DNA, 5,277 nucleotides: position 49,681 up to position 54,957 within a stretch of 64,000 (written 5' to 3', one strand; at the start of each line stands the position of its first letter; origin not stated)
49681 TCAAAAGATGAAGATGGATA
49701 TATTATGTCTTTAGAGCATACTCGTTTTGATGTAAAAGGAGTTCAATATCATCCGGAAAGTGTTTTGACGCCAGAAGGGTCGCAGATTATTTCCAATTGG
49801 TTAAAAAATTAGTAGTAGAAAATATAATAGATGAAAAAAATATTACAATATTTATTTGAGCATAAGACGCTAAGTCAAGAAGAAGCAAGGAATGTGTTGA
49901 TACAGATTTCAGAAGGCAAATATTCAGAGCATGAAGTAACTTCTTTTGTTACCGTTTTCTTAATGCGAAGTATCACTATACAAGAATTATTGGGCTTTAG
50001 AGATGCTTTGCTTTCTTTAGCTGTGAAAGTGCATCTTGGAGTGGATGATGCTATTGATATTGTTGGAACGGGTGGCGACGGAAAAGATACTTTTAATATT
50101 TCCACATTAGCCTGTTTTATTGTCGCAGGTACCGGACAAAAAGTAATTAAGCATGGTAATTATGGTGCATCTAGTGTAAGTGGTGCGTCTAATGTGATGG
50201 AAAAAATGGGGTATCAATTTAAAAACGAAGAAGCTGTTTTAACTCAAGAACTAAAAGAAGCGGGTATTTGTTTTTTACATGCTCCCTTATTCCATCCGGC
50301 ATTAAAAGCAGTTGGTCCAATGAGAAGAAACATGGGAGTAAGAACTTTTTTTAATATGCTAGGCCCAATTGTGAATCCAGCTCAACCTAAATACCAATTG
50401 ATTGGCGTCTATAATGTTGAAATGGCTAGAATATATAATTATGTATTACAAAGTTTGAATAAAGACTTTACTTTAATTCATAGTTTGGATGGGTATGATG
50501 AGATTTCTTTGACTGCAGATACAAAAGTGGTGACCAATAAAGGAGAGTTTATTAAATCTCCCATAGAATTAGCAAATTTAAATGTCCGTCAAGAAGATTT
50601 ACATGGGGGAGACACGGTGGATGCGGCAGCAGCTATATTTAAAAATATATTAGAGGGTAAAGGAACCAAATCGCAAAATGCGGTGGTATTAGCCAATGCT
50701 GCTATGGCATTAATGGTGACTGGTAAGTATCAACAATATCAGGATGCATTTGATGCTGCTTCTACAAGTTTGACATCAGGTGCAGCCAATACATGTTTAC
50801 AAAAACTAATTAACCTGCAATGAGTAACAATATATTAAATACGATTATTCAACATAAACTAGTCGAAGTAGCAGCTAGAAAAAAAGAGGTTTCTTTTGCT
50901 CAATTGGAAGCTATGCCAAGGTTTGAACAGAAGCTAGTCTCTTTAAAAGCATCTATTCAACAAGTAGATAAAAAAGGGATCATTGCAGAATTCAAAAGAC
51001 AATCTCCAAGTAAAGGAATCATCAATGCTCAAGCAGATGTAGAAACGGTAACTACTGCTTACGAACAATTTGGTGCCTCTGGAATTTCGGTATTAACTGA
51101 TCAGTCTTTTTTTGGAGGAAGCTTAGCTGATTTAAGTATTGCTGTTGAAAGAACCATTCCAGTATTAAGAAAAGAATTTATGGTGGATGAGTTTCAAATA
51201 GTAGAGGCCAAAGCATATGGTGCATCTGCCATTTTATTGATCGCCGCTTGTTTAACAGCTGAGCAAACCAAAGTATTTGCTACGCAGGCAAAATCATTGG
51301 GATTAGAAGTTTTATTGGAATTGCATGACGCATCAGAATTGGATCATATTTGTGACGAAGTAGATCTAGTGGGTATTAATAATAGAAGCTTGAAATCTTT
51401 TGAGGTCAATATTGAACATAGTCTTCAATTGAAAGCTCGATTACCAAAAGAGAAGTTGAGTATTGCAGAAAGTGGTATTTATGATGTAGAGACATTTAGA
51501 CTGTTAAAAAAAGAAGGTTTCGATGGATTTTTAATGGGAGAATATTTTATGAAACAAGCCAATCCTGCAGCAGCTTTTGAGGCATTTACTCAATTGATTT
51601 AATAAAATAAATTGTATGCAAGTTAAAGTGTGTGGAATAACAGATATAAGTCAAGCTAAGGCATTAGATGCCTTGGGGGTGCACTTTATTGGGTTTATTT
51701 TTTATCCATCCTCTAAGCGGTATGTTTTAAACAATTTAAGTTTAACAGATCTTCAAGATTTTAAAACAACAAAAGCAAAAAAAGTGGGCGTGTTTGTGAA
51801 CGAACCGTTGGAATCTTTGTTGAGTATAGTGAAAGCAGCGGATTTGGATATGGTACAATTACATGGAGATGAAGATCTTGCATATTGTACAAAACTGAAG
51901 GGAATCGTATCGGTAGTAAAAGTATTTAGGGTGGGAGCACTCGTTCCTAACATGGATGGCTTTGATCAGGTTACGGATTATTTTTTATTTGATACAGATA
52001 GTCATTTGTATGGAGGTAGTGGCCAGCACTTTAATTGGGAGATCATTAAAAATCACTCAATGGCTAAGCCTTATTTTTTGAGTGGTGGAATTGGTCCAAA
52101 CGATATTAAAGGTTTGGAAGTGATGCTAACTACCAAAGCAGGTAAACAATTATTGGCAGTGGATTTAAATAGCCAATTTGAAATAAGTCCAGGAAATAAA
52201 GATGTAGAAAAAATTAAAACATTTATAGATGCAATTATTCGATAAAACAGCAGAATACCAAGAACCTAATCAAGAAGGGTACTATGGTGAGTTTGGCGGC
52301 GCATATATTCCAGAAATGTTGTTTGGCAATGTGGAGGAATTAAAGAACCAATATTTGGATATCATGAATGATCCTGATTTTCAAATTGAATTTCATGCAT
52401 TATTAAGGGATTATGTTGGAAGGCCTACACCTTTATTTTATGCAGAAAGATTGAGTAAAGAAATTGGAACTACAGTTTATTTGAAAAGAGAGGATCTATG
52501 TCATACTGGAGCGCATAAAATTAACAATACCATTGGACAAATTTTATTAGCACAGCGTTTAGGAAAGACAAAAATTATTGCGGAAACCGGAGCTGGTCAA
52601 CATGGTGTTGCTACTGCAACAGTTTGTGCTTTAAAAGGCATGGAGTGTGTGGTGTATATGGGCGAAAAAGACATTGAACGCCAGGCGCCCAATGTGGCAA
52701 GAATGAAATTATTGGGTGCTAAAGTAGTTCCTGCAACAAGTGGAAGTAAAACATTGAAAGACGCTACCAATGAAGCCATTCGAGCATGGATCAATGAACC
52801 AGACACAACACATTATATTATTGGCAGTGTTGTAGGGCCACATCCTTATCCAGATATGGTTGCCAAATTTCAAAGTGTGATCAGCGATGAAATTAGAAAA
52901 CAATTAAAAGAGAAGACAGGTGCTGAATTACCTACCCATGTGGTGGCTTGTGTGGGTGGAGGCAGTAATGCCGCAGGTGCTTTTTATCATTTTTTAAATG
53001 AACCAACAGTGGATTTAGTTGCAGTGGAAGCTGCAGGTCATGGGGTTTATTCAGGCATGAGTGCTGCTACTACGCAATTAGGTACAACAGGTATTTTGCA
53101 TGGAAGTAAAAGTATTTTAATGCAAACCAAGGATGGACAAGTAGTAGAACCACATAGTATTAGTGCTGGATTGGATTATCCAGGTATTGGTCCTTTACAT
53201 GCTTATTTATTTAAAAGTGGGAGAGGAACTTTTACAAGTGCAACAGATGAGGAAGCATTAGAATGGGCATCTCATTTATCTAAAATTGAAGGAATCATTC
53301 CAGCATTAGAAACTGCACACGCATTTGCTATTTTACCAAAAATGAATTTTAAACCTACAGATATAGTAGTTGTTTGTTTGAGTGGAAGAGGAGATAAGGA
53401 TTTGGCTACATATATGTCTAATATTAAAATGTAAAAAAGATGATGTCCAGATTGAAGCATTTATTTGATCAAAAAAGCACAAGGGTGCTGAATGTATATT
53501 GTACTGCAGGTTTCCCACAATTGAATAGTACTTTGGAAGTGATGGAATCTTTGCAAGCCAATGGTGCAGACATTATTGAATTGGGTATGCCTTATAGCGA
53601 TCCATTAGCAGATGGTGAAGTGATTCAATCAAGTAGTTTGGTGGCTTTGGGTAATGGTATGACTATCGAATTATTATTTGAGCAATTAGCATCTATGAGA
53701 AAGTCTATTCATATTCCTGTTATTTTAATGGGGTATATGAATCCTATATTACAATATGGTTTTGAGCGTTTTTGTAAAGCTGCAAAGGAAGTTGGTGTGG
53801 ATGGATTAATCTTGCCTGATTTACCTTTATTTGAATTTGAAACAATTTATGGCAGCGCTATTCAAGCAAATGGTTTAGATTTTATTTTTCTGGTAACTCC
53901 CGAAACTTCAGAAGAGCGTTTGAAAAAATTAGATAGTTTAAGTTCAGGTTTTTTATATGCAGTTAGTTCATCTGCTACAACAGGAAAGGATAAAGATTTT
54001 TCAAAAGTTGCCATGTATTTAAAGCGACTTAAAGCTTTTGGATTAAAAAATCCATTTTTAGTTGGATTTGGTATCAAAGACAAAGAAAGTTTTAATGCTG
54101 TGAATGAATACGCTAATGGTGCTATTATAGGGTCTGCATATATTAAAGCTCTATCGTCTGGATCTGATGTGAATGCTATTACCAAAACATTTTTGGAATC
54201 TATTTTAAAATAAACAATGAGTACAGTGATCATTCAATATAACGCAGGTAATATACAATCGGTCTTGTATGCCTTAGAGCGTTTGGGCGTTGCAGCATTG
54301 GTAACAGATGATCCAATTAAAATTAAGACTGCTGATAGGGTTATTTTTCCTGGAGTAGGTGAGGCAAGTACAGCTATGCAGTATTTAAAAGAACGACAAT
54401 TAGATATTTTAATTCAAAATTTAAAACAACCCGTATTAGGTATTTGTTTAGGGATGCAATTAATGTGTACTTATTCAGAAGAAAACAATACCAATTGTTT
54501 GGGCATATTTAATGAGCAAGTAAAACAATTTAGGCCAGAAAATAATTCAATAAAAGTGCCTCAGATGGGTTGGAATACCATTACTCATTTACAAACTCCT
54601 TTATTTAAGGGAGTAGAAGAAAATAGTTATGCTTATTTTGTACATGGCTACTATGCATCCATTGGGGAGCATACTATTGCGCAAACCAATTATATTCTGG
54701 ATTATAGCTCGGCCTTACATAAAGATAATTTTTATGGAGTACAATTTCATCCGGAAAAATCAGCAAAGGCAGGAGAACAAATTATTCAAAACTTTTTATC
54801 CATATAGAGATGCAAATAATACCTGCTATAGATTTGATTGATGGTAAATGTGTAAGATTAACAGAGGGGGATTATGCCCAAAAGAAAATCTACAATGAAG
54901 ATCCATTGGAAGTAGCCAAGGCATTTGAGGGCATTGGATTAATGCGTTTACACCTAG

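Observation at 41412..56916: trp operon nested inside the his operon: hisH-A-F-IE placed behind a Trp-sensing attenuator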

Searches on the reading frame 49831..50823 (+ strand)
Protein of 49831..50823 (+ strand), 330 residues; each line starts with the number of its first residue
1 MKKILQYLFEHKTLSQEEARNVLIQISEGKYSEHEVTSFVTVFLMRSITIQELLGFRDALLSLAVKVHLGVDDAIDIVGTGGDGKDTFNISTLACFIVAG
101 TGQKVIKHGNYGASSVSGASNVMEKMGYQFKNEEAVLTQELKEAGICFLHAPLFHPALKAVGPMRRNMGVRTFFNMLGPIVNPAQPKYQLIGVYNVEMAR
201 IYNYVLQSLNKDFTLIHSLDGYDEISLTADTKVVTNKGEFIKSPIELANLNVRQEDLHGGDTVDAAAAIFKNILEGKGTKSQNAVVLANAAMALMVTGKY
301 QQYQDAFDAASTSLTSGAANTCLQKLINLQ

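Call 3: search_protein_families(library=ncbifam, proteins=[window:49831-50823:+])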
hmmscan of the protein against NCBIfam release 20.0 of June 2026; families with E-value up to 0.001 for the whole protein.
window:49831-50823:+ (330 aa): 11 families
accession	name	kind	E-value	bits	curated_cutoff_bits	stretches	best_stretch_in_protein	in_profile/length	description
TIGR01245.1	trpD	equivalog_domain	1.2e-92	310.7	199.05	1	6-328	2-329/330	anthranilate phosphoribosyltransferase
NF011201.0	PRK14607.1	equivalog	6.4e-81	272.6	670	1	1-329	195-527/534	bifunctional anthranilate synthase component II/anthranilate phosphoribosyltransferase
NF007073.0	PRK09522.1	equivalog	1.5e-50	172.7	738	1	1-320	200-521/531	bifunctional anthranilate synthase glutamate amidotransferase component TrpG/anthranilate phosphoribosyltransferase TrpD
NF006564.0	PRK09071.1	equivalog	1.5e-25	89.9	257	1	11-311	27-323/335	glycosyl transferase family protein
NF005635.0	PRK07394.1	equivalog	1.1e-22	80.8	287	1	10-328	18-342/348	hypothetical protein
NF006005.0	PRK08136.1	equivalog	6e-12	45.5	185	1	12-221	18-230/314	DNA-binding protein YbiB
NF003338.0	PRK04350.1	subfamily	2.5e-07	29.5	434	1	9-126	100-215/502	thymidine phosphorylase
TIGR03327.1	AMP_phos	equivalog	1.7e-06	26.9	535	1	9-127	95-211/500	AMP phosphorylase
TIGR02645.1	ARCH_P_rylase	hypoth_equivalog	8.7e-06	24.4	434.6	1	9-126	94-209/493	putative thymidine phosphorylase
TIGR02644.1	Y_phosphoryl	subfamily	0.00059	18.7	409.05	0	272-330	256-314/417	pyrimidine-nucleoside phosphorylase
NF004490.0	PRK05820.1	equivalog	0.001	17.8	269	0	5-148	9-152/439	thymidine phosphorylase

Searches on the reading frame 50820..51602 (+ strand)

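Call 3: search_protein_families(library=ncbifam, proteins=[window:50820-51602:+])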
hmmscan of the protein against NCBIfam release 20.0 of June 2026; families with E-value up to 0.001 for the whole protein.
window:50820-51602:+ (260 aa): 14 families
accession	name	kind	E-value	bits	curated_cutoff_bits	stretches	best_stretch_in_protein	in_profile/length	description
NF001377.0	PRK00278.2-4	equivalog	2.1e-77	259.8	260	1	4-257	2-256/259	indole-3-glycerol phosphate synthase TrpC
NF001373.0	PRK00278.1-6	equivalog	1.1e-73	247.6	317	1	3-255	2-259/263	indole-3-glycerol phosphate synthase TrpC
NF001370.0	PRK00278.1-2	equivalog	7.9e-65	218.7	348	1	3-255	2-259/266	indole-3-glycerol phosphate synthase TrpC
NF001371.0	PRK00278.1-3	equivalog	8.5e-62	208.8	307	1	3-254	2-249/255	indole-3-glycerol phosphate synthase TrpC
NF001372.0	PRK00278.1-4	subfamily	1.2e-60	205.1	370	1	3-256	29-291/295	indole-3-glycerol phosphate synthase TrpC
NF001378.0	PRK00278.2-5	equivalog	4.2e-60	203.2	360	1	5-256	2-258/263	indole-3-glycerol phosphate synthase TrpC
NF006945.0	PRK09427.1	equivalog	2.8e-58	197.6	380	1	2-253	6-254/461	bifunctional indole-3-glycerol-phosphate synthase TrpC/phosphoribosylanthranilate isomerase TrpF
NF001369.0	PRK00278.1-1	equivalog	8e-56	189.1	329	1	3-256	3-257/271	indole-3-glycerol phosphate synthase TrpC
NF001375.0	PRK00278.2-2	equivalog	3.8e-55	187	360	1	18-254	7-245/255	indole-3-glycerol phosphate synthase TrpC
NF010562.0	PRK13957.1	equivalog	4.2e-52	176.8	414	1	12-252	11-247/252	indole-3-glycerol-phosphate synthase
NF001374.0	PRK00278.2-1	equivalog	2.6e-50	171.1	258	1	36-248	27-242/249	indole-3-glycerol phosphate synthase TrpC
NF001376.0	PRK00278.2-3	equivalog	6.1e-49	166.7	284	1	21-257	21-252/255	indole-3-glycerol phosphate synthase TrpC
NF010375.0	PRK13802.1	equivalog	3.9e-40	137.6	1386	1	5-255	3-255/695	bifunctional indole-3-glycerol phosphate synthase/tryptophan synthase subunit beta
NF041303.1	Indglycph_syn_Halo_TrpC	equivalog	6.5e-32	110.8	380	1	40-247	32-240/250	indole-3-glycerol phosphate synthase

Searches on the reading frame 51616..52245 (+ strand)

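Call 4: search_protein_families(library=ncbifam, proteins=[window:51616-52245:+])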
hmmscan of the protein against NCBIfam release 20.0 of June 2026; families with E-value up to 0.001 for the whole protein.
window:51616-52245:+ (209 aa): 13 families
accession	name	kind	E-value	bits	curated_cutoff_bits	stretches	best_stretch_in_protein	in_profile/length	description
NF002298.0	PRK01222.1-4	equivalog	2.4e-44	151.5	215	1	1-207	3-202/209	phosphoribosylanthranilate isomerase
NF002295.0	PRK01222.1-1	equivalog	3.1e-38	131.4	216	1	2-207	4-210/219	phosphoribosylanthranilate isomerase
NF006945.0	PRK09427.1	equivalog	1.7e-37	129.1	380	1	3-207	262-458/461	bifunctional indole-3-glycerol-phosphate synthase TrpC/phosphoribosylanthranilate isomerase TrpF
NF010376.0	PRK13803.1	equivalog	1.8e-34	119.5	819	1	1-207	5-205/600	bifunctional phosphoribosylanthranilate isomerase/tryptophan synthase subunit beta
NF010563.0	PRK13958.1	equivalog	6.3e-33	114.1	234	1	1-206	1-202/210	phosphoribosylanthranilate isomerase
NF002300.0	PRK01222.1-7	equivalog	1.8e-32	112.6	212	1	1-207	2-191/195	phosphoribosylanthranilate isomerase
NF002297.0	PRK01222.1-3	equivalog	1.1e-27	96.8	259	1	1-204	1-196/204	phosphoribosylanthranilate isomerase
NF002301.0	PRK01222.2-1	equivalog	2.8e-27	95.7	232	1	2-203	4-205/217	phosphoribosylanthranilate isomerase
NF002302.0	PRK01222.2-2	equivalog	5.7e-27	95.2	172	1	1-207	1-186/193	phosphoribosylanthranilate isomerase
NF002299.0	PRK01222.1-6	equivalog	6.6e-27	94.3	231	1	2-207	19-225/231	phosphoribosylanthranilate isomerase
NF002303.0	PRK01222.2-3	equivalog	9.6e-20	71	224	1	1-205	1-198/208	phosphoribosylanthranilate isomerase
NF002296.0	PRK01222.1-2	equivalog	5.6e-19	68.8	270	1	2-208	9-213/221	phosphoribosylanthranilate isomerase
NF002304.0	PRK01222.2-4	equivalog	2.3e-08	33.7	181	1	1-206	1-202/208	phosphoribosylanthranilate isomerase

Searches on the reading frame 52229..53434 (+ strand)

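Call 4: search_protein_families(library=ncbifam, proteins=[window:52229-53434:+])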
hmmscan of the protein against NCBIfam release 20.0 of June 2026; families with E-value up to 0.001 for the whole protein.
window:52229-53434:+ (401 aa): 41 families (the best 25 are shown)
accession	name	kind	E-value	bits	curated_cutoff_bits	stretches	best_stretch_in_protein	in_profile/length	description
NF010376.0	PRK13803.1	equivalog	1.5e-197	658.1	819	1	4-400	198-596/600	bifunctional phosphoribosylanthranilate isomerase/tryptophan synthase subunit beta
TIGR00263.1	trpB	equivalog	3.5e-172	572.8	392.45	1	17-396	1-382/385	tryptophan synthase subunit beta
NF010375.0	PRK13802.1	equivalog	1.2e-126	423.6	1386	1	15-394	275-668/695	bifunctional indole-3-glycerol phosphate synthase/tryptophan synthase subunit beta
NF009057.0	PRK12391.1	equivalog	2.8e-51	174.5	366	1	63-399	76-426/441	TrpB-like pyridoxal phosphate-dependent enzyme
TIGR01415.1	trpB_rel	hypoth_equivalog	1.6e-49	168.8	518.85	1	62-399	64-416/419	TrpB-like pyridoxal phosphate-dependent enzyme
NF006390.0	PRK08639.1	equivalog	4.8e-18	65.3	421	1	64-272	23-216/418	threonine ammonia-lyase IlvA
TIGR02079.1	THD1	equivalog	2.5e-16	59.5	440.55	1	64-271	14-207/410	threonine ammonia-lyase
NF005292.0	PRK06815.1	equivalog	2.1e-14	53.3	371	1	55-248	11-183/320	threonine/serine dehydratase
NF006094.0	PRK08246.1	subfamily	6.6e-13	48.7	331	1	61-270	19-202/310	serine/threonine dehydratase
TIGR01139.1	cysK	equivalog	1.2e-10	41.1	350.95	1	67-393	8-294/298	cysteine synthase A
TIGR01136.1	cysKM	subfamily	1.9e-10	40.6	344.15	1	62-277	4-207/299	cysteine synthase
NF008735.0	PRK11761.1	equivalog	2e-10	40.4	413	1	58-184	5-129/296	cysteine synthase CysM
NF005680.0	PRK07476.1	equivalog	2.8e-10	39.7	413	1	66-247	23-185/326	hydroxyectoine utilization dehydratase EutB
NF053679.1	CysteaSynCapA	equivalog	1.1e-09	37.6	600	1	55-271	6-213/329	cysteate synthase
NF004996.0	PRK06381.1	equivalog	1.3e-09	37.5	266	1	66-387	13-317/319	threonine synthase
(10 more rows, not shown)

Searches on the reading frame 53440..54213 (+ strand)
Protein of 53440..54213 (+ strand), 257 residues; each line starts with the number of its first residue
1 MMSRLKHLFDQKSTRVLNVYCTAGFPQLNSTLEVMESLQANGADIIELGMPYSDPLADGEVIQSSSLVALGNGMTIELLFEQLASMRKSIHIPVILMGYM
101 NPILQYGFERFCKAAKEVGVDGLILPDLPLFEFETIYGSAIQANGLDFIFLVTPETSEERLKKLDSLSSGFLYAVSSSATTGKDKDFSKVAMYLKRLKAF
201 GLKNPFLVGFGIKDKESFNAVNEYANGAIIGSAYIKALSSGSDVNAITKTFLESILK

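Call 4: search_protein_families(library=ncbifam, proteins=[window:53440-54213:+])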
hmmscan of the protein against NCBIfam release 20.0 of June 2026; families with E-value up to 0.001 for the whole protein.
window:53440-54213:+ (257 aa): 2 families
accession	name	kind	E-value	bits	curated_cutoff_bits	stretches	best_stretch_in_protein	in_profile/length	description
TIGR00262.1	trpA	equivalog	1.5e-66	223.9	102.35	1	9-247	4-244/256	tryptophan synthase subunit alpha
NF009621.0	PRK13125.1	equivalog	1.8e-29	102.8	234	1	14-246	3-229/244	tryptophan synthase subunit alpha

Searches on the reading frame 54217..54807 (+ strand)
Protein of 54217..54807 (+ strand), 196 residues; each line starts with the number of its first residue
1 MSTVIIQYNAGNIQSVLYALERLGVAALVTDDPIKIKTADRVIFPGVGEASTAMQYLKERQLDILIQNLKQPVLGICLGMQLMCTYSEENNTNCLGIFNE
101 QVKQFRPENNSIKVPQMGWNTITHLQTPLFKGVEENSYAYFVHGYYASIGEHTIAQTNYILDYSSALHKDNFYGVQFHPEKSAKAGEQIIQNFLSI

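Call 4: search_protein_families(library=ncbifam, proteins=[window:54217-54807:+])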
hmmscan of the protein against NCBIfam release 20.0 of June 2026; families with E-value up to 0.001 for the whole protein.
window:54217-54807:+ (196 aa): 17 families
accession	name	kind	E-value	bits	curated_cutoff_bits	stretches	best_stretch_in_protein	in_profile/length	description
TIGR01855.1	IMP_synth_hisH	equivalog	2.5e-62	210.2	105.4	1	4-195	2-197/198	imidazole glycerol phosphate synthase subunit HisH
NF010608.0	PRK14004.1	equivalog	1.6e-33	116.2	216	1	4-196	3-209/210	imidazole glycerol phosphate synthase subunit HisH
NF001975.0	PRK00758.1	equivalog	7.6e-13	48.5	198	2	5-86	6-84/185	GMP synthase subunit A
TIGR00888.1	guaA_Nterm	equivalog_domain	8.1e-13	48.2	172.15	1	31-195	34-182/188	glutamine-hydrolyzing GMP synthase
NF000848.1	PRK00074.1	equivalog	1.6e-11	43.5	400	1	34-194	37-184/512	glutamine-hydrolyzing GMP synthase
TIGR00566.1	trpG_papA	subfamily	6.4e-08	32.6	121.05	1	42-195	49-191/192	glutamine amidotransferase of anthranilate synthase or aminodeoxychorismate synthase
NF001989.1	PRK00784.1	equivalog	3.1e-07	29.5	273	1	25-99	273-356/480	cobyric acid synthase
TIGR03800.1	PLP_synth_Pdx2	equivalog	5e-07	29.8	105.55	1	11-181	9-172/184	pyridoxal 5'-phosphate synthase glutaminase subunit PdxT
TIGR01823.1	PabB-fungal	equivalog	7.8e-07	27.7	442.55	1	44-195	60-202/742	aminodeoxychorismate synthase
NF005072.0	PRK06490.1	equivalog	1.9e-06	27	339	1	39-181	60-187/251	glutamine amidotransferase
NF005367.0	PRK06895.1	equivalog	5e-06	26.5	265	1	70-195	72-187/190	anthranilate synthase component II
NF011201.0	PRK14607.1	equivalog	2.4e-05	23.2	670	0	168-196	158-188/534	bifunctional anthranilate synthase component II/anthranilate phosphoribosyltransferase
NF006562.0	PRK09065.1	equivalog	7.3e-05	22.4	205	0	128-191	135-200/242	glutamine amidotransferase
TIGR00313.1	cobQ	equivalog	7.8e-05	21.7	309.9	1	35-85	281-334/477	cobyric acid synthase CobQ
TIGR01368.1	CPSaseIIsmall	equivalog_domain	9.2e-05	21.5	307.35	0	45-87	224-263/361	glutamine-hydrolyzing carbamoyl-phosphate synthase small subunit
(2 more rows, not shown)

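Call 14: find_related_loci(query=window:54217-54807:+, collection=genome_contigs, flank=10000)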
Query window:54217-54807:+ (196 aa) in genome_contigs; peptide patterns used: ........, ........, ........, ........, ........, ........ (x = any residue, [..] = any of these).
385 stretches matched a pattern; 319 encode a relative of the query (tblastn E <= 1e-3); the best 80 are kept; 80 distinct loci.
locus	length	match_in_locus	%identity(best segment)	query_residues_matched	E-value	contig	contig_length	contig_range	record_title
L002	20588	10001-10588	89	1-196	7e-119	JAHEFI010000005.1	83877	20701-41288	MAG: Bacteroidetes bacterium isolate Ww32 NODE_303_length_83877_cov_10.906825, whole genome shotgun sequence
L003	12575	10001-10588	89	1-196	9e-118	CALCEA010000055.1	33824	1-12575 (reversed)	MAG TPA_asm: uncultured Chitinophagaceae bacterium isolate SRR6231218_bin.11_CONCOCT_v1.1_MAG genome assembly, contig: E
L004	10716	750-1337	87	1-196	3e-117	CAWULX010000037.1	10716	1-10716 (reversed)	MAG: uncultured bacterium isolate SRR1522964_concoct_4_1705335401 genome assembly, contig: ERZ11849542.1127, whole genom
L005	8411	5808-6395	84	1-196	2e-113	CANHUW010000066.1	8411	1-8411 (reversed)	MAG: Bacteroidetes bacterium isolate RE-27jun17-165 genome assembly, contig: RE-27jun17-C8360, whole genome shotgun sequ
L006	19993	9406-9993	82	1-196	1e-109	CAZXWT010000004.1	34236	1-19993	MAG TPA_asm: uncultured Sediminibacterium sp. isolate SRP220891_co5_36 genome assembly, contig: NODE_659_length_34236_co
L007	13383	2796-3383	81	1-196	1e-107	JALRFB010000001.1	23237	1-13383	MAG: Sediminibacterium sp. isolate JZJ.21 NODE_1_length_23237_cov_5.731304, whole genome shotgun sequence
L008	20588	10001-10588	79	1-196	6e-106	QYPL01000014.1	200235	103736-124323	MAG: Sediminibacterium sp. isolate PowLak16_MAG29 c_000000216232, whole genome shotgun sequence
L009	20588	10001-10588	78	1-196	1e-105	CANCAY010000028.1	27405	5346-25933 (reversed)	MAG: Chitinophagaceae bacterium isolate JR-DAM-100519-106 genome assembly, contig: JR-DAM-100519-C2417, whole genome sho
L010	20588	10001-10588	76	1-196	5e-105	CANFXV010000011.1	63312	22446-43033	MAG: Bacteroidetes bacterium isolate Jr-16oct17-87 genome assembly, contig: Jr-16oct17-C887, whole genome shotgun sequen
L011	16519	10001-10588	76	1-196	4e-105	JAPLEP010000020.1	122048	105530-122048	MAG: Bacteroidetes bacterium isolate LacPavin_0818_WC45_MAG_36_18 LacPavin_0818_WC45_scaffold_319962, whole genome shotg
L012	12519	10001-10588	79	1-196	3e-105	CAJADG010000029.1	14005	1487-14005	MAG: uncultured Bacteroidetes bacterium isolate E-1_bin-168 genome assembly, contig: bin-168:29/92, whole genome shotgun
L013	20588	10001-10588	78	1-196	8e-105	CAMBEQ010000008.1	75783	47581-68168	MAG: Sediminibacterium ginsengisoli isolate MsH-30jul19-207 genome assembly, contig: MsH-30jul19-C512, whole genome shot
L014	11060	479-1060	79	1-194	1e-104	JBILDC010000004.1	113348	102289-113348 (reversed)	MAG: Sediminibacterium sp. isolate ME2016-07-08_3300034284_group7_bin103 Rohwer_bin552_scaffold_60_c1, whole genome shot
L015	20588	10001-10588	79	1-196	2e-104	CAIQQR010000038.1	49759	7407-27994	MAG: uncultured Bacteroidetes bacterium isolate YR1_bin-1520 genome assembly, contig: bin-1520:038/131, whole genome sho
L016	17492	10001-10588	79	1-196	1e-104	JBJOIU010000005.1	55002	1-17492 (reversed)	MAG: Bacteroidota bacterium isolate southforkpolouse_2019_sw_WHONDRS-S19S_0055_A_bin.4 scaffold_000160, whole genome sho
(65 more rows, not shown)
